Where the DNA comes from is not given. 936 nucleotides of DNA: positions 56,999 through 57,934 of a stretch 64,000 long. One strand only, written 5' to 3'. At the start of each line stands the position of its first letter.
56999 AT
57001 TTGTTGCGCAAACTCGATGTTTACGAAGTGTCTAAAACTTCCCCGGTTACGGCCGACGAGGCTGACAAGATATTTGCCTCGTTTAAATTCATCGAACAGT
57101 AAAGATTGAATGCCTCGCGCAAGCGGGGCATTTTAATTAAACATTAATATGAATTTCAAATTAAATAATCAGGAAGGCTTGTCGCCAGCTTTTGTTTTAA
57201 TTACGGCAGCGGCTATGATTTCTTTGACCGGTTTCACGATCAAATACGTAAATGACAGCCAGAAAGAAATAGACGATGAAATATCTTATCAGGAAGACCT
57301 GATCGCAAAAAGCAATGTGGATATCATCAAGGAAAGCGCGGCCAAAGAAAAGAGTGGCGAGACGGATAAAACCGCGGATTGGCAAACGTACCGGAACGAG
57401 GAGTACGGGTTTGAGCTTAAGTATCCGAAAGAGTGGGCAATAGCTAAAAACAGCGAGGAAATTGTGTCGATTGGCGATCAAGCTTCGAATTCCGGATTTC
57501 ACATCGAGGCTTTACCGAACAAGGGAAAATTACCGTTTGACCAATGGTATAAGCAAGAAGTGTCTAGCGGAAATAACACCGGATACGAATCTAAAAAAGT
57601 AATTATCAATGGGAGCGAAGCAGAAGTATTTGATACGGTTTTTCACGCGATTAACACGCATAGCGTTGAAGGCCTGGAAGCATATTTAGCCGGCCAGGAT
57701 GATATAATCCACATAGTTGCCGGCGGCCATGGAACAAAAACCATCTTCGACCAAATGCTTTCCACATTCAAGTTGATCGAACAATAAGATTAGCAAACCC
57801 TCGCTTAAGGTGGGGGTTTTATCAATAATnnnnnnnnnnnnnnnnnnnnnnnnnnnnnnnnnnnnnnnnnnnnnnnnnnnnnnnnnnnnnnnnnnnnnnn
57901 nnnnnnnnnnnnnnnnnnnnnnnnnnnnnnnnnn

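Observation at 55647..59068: Tandem array of four secreted paralogs; three start with archaeal-style class III (prepilin-like) signal sequences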

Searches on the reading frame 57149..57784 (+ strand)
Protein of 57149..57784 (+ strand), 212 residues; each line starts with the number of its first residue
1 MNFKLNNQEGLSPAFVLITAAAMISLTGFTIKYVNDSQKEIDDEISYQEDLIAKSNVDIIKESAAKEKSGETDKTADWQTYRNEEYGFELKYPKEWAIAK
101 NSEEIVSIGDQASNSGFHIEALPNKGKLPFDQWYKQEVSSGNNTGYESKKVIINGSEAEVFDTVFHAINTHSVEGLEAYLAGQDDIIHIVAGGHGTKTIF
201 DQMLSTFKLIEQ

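Call 4: search_protein_families(library=pfam, proteins=[window:57149-57784:+], max_evalue=1)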
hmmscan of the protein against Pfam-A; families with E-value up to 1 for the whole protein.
window:57149-57784:+ (212 aa): 3 families
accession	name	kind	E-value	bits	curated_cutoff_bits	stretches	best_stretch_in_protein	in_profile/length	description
PF18933.6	PsbP_2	-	1.1e-06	29.2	27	1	67-192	33-163/184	PsbP-like protein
PF17273.7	DUF5338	-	0.0056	17.2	25.9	1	171-206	17-52/69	Family of unknown function (DUF5338)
PF02557.22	VanY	-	0.018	15.2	25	1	56-95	71-113/132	D-alanyl-D-alanine carboxypeptidase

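Call 7: search_protein_families(library=ncbifam, proteins=[window:57149-57784:+], max_evalue=1)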
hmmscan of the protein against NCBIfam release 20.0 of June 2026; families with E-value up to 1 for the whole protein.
window:57149-57784:+ (212 aa): 2 families
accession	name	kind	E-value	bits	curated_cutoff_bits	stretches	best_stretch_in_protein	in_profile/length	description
TIGR01654.1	bact_immun_7tm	subfamily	0.045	12.2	189.35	1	21-86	34-102/681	bacteriocin-associated integral membrane protein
NF040891.1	colicin_tol_CbrC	equivalog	0.17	11.7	300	0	131-189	39-95/195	PF03691 family colicin E2 tolerance protein CbrC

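Call 13: find_homologous_proteins(query=window:57149-57784:+, max_evalue=0.001)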
Query window:57149-57784:+ (212 aa): 36 proteins with E <= 0.001 among 132 candidates.
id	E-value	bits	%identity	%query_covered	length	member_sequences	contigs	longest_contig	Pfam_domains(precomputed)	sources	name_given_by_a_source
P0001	1.4e-134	464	100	100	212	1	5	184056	-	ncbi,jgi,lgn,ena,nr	ncbi:MAG TPA: hypothetical protein P5080_01645 [Candidatus Paceibacterota bacterium]|nr:hypothetical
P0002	1.9e-121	421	88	100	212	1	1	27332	-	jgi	jgi:hypothetical protein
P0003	9.9e-50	187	62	67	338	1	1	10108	-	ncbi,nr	ncbi:MAG: hypothetical protein MUD10_02500, partial [Candidatus Pacebacteria bacterium]|nr:hypotheti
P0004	4.8e-42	162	62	62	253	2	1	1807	-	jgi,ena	-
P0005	2.5e-23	101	33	98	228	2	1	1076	-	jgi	-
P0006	5.5e-16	77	32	67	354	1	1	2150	PF01789.23,PF18933.7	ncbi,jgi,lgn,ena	ncbi:MAG: PsbP-related protein [Patescibacteria group bacterium]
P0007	1.5e-15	75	81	13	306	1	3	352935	PF01789.23,PF18933.7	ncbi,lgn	-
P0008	2.8e-12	65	27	65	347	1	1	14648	-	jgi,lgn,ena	-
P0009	4.4e-12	64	95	9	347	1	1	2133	-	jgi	-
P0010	5.5e-10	57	37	28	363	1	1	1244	-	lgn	-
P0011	8.9e-10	57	36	68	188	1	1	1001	-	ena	-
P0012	1.9e-9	55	31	70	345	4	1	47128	-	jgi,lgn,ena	-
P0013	4.2e-9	54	35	64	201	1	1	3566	PF18933.7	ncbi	ncbi:MAG: PsbP-related protein [bacterium]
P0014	6.6e-9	54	27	73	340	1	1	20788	-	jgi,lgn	jgi:hypothetical protein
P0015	6.6e-7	47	32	66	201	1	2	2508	-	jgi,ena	-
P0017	1.3e-6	46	32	66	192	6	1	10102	PF18933.7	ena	-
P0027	2.3e-5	42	31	72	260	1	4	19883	PF18933.7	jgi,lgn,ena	-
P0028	2.8e-5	42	63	18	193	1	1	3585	PF18933.7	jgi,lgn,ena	-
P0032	7.8e-5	40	68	16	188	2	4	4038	PF18933.7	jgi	-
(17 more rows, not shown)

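Call 33: predict_structure(alignment_id=A3)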
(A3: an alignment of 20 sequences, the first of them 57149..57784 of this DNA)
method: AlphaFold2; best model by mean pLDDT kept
length: 212 residues; sequences in the alignment: 20
mean_pLDDT: 67.2   pTM: 0.51
mean pLDDT of the five models: 67.2, 66.6, 66.1, 62.3, 61.9
residues with pLDDT >= 90: 4; 70-90: 101; 50-70: 74; < 50: 33
segments of 3 or more residues with pLDDT < 50: 1-8, 142-146, 152-157, 162-173
pLDDT, mean of each block of 10 residues (from residue 1): 47 79 81 77 73 64 64 76 85 88 79 74 62 63 49 47 32 54 67 69 80 71
secondary structure, 60 per line:
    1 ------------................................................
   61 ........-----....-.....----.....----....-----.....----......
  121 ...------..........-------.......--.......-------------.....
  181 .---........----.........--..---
elements in order: H13-68 H74-77 E79-83 E88-92 E97-100 E106-110 E115-123 H130-139 E147-153 E156-162 E176-181 E185-192 H197-205

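Call 36: fold_search(model_id=the predicted structure, library=pdb)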
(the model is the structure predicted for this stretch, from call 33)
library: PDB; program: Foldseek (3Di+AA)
matches with E <= 10: 1513; with E <= 0.001: 16
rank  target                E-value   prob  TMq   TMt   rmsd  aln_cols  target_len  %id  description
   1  2vu4                  9.8e-06  1.00  0.46  0.62   4.3       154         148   14  Structure of PsbP protein from Spinacia oleracea at 1.98 A resolution (released 2009-07-21)
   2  2xb3                  1.3e-05  1.00  0.45  0.58   5.3       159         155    9  The Structure of Cyanobacterial PsbP (released 2010-08-25)
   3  4rti                  2.2e-05  1.00  0.43  0.50   5.7       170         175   14  The crystal structure of PsbP from Spinacia oleracea (released 2015-03-11)
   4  1v2b_B                2.5e-05  1.00  0.46  0.62   4.4       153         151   17  Crystal Structure of PsbP Protein in the Oxygen-Evolving Complex of Photosystem II from Higher Plants (released 2004-05-18)
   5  1v2b_A                2.6e-05  1.00  0.42  0.57   5.1       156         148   17  Crystal Structure of PsbP Protein in the Oxygen-Evolving Complex of Photosystem II from Higher Plants (released 2004-05-18)
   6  4rth_A                2.6e-05  1.00  0.41  0.50   5.7       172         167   16  The crystal structure of PsbP from Zea mays (released 2015-03-11)
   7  2lnj_MODEL_1_A        2.8e-05  1.00  0.42  0.51   5.5       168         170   14  Solution Structure of Cyanobacterial PsbP (CyanoP) from Synechocystis sp. PCC 6803 (released 2012-06-06)
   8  4rth_B                4.3e-05  1.00  0.41  0.50   5.6       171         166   16  The crystal structure of PsbP from Zea mays (released 2015-03-11)
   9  9i4t_P                4.8e-05  1.00  0.42  0.51   5.6       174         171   13  Photosystem II from Arabidopsis thaliana (released 2026-03-25)
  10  5xnl_P                1.4e-04  1.00  0.43  0.48   5.6       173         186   13  Structure of stacked C2S2M2-type PSII-LHCII supercomplex from Pisum sativum (released 2017-09-20)
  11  8z9d_P                1.5e-04  1.00  0.43  0.48   5.6       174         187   15  cryo-EM structure of PSII-LHCII megacomplex from spinach (released 2024-11-13)
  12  3hlz_A                3.5e-04  1.00  0.46  0.38   4.3       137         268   12  Crystal structure of BT_1490 (NP_810393.1) from BACTEROIDES THETAIOTAOMICRON VPI-5482 at 1.50 A resolution (released 2009-06-16)
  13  3jcu_P                3.9e-04  1.00  0.44  0.52   5.4       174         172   13  Cryo-EM structure of spinach PSII-LHCII supercomplex at 3.2 Angstrom resolution (released 2016-05-25)
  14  3hlz_B                4.4e-04  1.00  0.46  0.38   4.2       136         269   12  Crystal structure of BT_1490 (NP_810393.1) from BACTEROIDES THETAIOTAOMICRON VPI-5482 at 1.50 A resolution (released 2009-06-16)
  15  9grx_0                4.9e-04  1.00  0.46  0.59   5.0       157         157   11  NDH-PSI-LHCI supercomplex from S. oleracea (released 2025-02-12)
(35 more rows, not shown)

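Call 41: find_related_loci(query=A3, collection=genome_contigs, flank=10000)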
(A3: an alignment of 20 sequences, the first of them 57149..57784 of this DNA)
Query A3 (212 aa) in genome_contigs; peptide patterns used: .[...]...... (x = any residue, [..] = any of these).
394 stretches matched a pattern; 377 encode a relative of the query (tblastn E <= 1e-3); the best 80 are kept; 80 distinct loci.
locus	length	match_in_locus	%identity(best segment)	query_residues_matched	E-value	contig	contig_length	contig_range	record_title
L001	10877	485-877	34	78-211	2e-15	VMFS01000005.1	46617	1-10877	MAG: Parcubacteria group bacterium Gr01-1014_30 G01um101430_scaffold_234, whole genome shotgun sequence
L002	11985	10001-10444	33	72-211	2e-15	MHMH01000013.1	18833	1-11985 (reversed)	MAG: Candidatus Nealsonbacteria bacterium RIFCSPLOWO2_01_FULL_43_32 rifcsplowo2_01_scaffold_5616, whole genome shotgun s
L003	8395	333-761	31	62-212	6e-14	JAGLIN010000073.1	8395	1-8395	MAG: Candidatus Parcubacteria bacterium isolate RS_2_6 ROV157_2.bin.6.fa_73, whole genome shotgun sequence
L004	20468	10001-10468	32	60-212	7e-14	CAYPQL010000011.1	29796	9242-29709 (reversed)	MAG TPA_asm: uncultured Candidatus Saccharibacteria bacterium isolate SRP256446_co1_206 genome assembly, contig: NODE_31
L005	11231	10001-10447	33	74-211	1e-13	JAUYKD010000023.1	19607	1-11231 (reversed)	MAG: Candidatus Nealsonbacteria bacterium isolate C24_metabat.bin.179 C24_k141_180490, whole genome shotgun sequence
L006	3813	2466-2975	35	60-211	1e-13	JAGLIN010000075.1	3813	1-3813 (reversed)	MAG: Candidatus Parcubacteria bacterium isolate RS_2_6 ROV157_2.bin.6.fa_75, whole genome shotgun sequence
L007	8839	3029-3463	29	56-211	2e-13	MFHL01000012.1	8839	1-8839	MAG: Candidatus Giovannonibacteria bacterium RIFCSPHIGHO2_02_FULL_44_11 rifcsphigho2_02_scaffold_17804, whole genome sho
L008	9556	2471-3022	26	43-211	2e-13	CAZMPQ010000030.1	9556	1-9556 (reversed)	MAG TPA_asm: uncultured Candidatus Saccharibacteria bacterium isolate SRP237561_co1_44 genome assembly, contig: NODE_139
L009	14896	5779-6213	34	71-212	6e-13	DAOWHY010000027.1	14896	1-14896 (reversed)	MAG TPA_asm: Candidatus Moraniibacteriota bacterium isolate CSMAG_2029 CSMAG_2029_k141_2964532_length_14896_cov_16.0000,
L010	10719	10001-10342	33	1-133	9e-13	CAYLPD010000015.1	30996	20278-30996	MAG TPA_asm: uncultured Bdellovibrionales bacterium isolate SRP170004_co1_27 genome assembly, contig: NODE_2068_length_3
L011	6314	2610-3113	30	51-211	1e-12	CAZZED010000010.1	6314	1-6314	MAG TPA_asm: uncultured Candidatus Saccharibacteria bacterium isolate binchicken_co203_179 genome assembly, contig: k141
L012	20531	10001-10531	31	56-211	1e-12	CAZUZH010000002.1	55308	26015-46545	MAG TPA_asm: uncultured Candidatus Saccharibacteria bacterium isolate binchicken_co34_474 genome assembly, contig: NODE_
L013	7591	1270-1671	30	75-211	2e-12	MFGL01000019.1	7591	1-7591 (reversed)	MAG: Candidatus Falkowbacteria bacterium RIFOXYC2_FULL_47_12 rifoxyc2_full_scaffold_2756, whole genome shotgun sequence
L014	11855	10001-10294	35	75-168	2e-12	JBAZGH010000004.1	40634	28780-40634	MAG: Patescibacteria group bacterium isolate SO_2017_LW3_40 NODE_2236_length_40634_cov_1.382699_LW162_2017, whole genome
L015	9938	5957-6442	29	71-212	3e-12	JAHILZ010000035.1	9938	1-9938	MAG: Patescibacteria group bacterium isolate KR13_N2.mb.46 KR13_N2.mb.46_k141_127326, whole genome shotgun sequence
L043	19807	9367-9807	33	65-211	1e-10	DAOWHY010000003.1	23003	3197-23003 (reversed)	MAG TPA_asm: Candidatus Moraniibacteriota bacterium isolate CSMAG_2029 CSMAG_2029_k141_2232841_length_23003_cov_18.4538,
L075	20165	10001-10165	42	60-114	1e-9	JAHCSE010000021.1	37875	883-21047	MAG: Patescibacteria group bacterium isolate Bin_194 c_000000000021, whole genome shotgun sequence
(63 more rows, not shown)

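Call 57: find_encoding_contigs(protein=P0002, flank=6000, max_places=1)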
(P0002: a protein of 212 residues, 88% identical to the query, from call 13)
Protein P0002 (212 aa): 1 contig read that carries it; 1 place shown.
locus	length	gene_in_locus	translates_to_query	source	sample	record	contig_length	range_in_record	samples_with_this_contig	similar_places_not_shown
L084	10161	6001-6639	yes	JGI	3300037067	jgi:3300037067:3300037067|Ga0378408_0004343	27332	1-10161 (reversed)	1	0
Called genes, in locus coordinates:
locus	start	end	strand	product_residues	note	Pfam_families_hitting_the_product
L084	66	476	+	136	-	-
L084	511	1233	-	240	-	PF01195:Pept_tRNA_hydro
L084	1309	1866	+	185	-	PF10502:Peptidase_S26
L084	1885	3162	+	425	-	PF13393:tRNA-synt_His, PF00587:tRNA-synt_2b, PF03129:HGTP_anticodon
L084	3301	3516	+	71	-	-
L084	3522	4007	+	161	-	PF09424:YqeY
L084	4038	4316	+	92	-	-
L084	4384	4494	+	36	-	-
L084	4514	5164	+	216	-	-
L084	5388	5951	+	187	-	-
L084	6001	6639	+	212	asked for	-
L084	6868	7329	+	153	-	PF02130:YbeY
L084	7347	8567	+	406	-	PF02491:SHS2_FTSA, PF06723:MreB_Mbl, PF11104:PilM_2 (weak), PF14450:FtsA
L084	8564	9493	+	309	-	PF00091:Tubulin, PF12327:FtsZ_C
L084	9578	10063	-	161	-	-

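Call 59: search_protein_families(library=pfam, proteins=[L043:9901-10812:+, L043:10936-11451:+, L043:11460-12023:+, L043:12037-13818:+, L075:3803-4675:+, L075:4656-5168:+, L075:5168-5695:+, L075:5717-6955:+, L043:8800-9810:+, L075:9854-10543:+], max_evalue=0.01)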
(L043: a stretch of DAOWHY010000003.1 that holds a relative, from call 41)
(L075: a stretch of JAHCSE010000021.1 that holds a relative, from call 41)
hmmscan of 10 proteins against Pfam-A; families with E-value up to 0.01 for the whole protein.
L043:9901-10812:+ (304 aa): 1 family
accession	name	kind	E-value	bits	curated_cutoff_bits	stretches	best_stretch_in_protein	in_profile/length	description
PF07963.17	N_methyl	-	1.3e-07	31.3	21.2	1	19-42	3-26/27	Prokaryotic N-terminal methylation motif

L043:10936-11451:+ (172 aa): 1 family
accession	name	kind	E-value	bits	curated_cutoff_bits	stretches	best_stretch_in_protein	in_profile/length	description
PF07963.17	N_methyl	-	0.0014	18.5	21.2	1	8-32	2-26/27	Prokaryotic N-terminal methylation motif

L043:11460-12023:+ (188 aa): 1 family
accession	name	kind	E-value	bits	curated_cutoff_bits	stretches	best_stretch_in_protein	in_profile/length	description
PF07963.17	N_methyl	-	2.5e-06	27.3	21.2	1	13-37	3-27/27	Prokaryotic N-terminal methylation motif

L043:12037-13818:+ (594 aa): 2 families
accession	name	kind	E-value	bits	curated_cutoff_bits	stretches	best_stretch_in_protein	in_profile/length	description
PF13313.11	DUF4082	-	0.001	19.5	28.4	1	191-280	12-92/143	Domain of unknown function (DUF4082)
PF14341.11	PilX_N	-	0.0056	17.1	25.5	0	9-60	1-51/51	PilX N-terminal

L075:3803-4675:+ (291 aa): 1 family
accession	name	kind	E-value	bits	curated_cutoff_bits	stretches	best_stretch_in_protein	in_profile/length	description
PF07963.17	N_methyl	-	0.0075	16.2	21.2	0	2-23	5-26/27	Prokaryotic N-terminal methylation motif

L075:4656-5168:+ (171 aa): 0 families

L075:5168-5695:+ (176 aa): 1 family
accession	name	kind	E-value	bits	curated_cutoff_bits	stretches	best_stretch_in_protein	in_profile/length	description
PF07963.17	N_methyl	-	3.5e-07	30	21.2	1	5-28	3-26/27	Prokaryotic N-terminal methylation motif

L075:5717-6955:+ (413 aa): 1 family
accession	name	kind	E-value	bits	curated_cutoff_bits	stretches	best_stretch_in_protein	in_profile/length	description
PF14341.11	PilX_N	-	3.3e-07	30.6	25.5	1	8-59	1-51/51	PilX N-terminal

L043:8800-9810:+ (337 aa): 1 family
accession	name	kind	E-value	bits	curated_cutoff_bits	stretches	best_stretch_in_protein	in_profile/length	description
PF18933.6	PsbP_2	-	0.0041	17.6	27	0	197-257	37-102/184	PsbP-like protein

L075:9854-10543:+ (230 aa): 1 family
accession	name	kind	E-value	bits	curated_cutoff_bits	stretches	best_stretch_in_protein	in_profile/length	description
PF18933.6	PsbP_2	-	2.6e-06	28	27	1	63-228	39-184/184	PsbP-like protein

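Call 65: find_encoding_contigs(protein=P0012, flank=10000, max_places=1)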
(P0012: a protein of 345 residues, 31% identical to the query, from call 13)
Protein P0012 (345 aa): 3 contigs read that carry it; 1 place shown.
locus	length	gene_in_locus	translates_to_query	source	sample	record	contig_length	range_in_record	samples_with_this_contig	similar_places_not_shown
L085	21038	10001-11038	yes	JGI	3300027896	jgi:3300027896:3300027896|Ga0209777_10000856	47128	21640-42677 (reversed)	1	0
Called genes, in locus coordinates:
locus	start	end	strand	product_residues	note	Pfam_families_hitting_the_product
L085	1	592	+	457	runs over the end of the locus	PF00403:HMA, PF13473:Cupredoxin_1 (faint), PF13386:DsbD_2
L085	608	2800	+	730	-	PF00403:HMA, PF00122:E1-E2_ATPase, PF00702:Hydrolase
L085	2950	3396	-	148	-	-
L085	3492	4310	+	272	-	PF01555:N6_N4_Mtase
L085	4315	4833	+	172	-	-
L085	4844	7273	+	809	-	PF14072:DndB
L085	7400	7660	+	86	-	-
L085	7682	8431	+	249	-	PF12705:PDDEXK_1, PF12684:DUF3799 (weak)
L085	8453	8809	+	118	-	-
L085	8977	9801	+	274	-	-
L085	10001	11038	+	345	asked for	-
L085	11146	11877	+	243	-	PF09864:MliC (weak)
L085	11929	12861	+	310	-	PF00480:ROK (faint), PF01869:BcrAD_BadFG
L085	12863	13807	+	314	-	PF01380:SIS (faint)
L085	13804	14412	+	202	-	PF02585:PIG-L (faint)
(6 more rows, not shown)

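Call 68: search_solved_structures(query=A3, max_evalue=1)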
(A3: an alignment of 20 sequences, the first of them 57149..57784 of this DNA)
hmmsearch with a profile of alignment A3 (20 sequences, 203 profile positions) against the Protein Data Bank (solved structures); distinct sequences matched with E-value up to 1: 0.

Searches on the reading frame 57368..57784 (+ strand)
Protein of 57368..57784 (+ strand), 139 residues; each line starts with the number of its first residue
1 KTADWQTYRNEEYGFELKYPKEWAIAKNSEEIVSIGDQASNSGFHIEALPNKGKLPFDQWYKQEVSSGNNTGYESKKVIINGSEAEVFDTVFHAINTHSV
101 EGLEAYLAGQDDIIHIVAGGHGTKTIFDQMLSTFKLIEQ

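Call 30: search_protein_representatives(protein=window:57368-57784:+)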
Query: 139 residues. Proteins with E-value up to 0.001 (for the whole library): 3116; up to 1e-10: 263; up to 1e-30: 4. The best 150 are listed.
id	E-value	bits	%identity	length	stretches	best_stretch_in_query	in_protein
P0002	4.2e-82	289.3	93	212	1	1-138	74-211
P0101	1.6e-48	180.5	57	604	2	4-138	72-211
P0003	2.7e-48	179.8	64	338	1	2-137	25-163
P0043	2.5e-31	124.8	48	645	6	2-138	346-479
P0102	1.8e-26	109.1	45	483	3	2-138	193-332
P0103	9.7e-25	103.5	36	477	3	2-138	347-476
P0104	9.8e-25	103.5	46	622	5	3-138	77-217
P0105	1.1e-21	93.7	64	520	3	2-33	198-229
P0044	7.8e-21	90.8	72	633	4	2-28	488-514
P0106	2.2e-20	89.4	39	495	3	2-138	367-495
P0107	2.9e-20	89.0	47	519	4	2-26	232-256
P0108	6.9e-20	87.8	38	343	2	2-138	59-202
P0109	2.1e-19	86.2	50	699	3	3-66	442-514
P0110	2.2e-19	86.1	39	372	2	2-138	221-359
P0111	1.4e-18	83.5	35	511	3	3-138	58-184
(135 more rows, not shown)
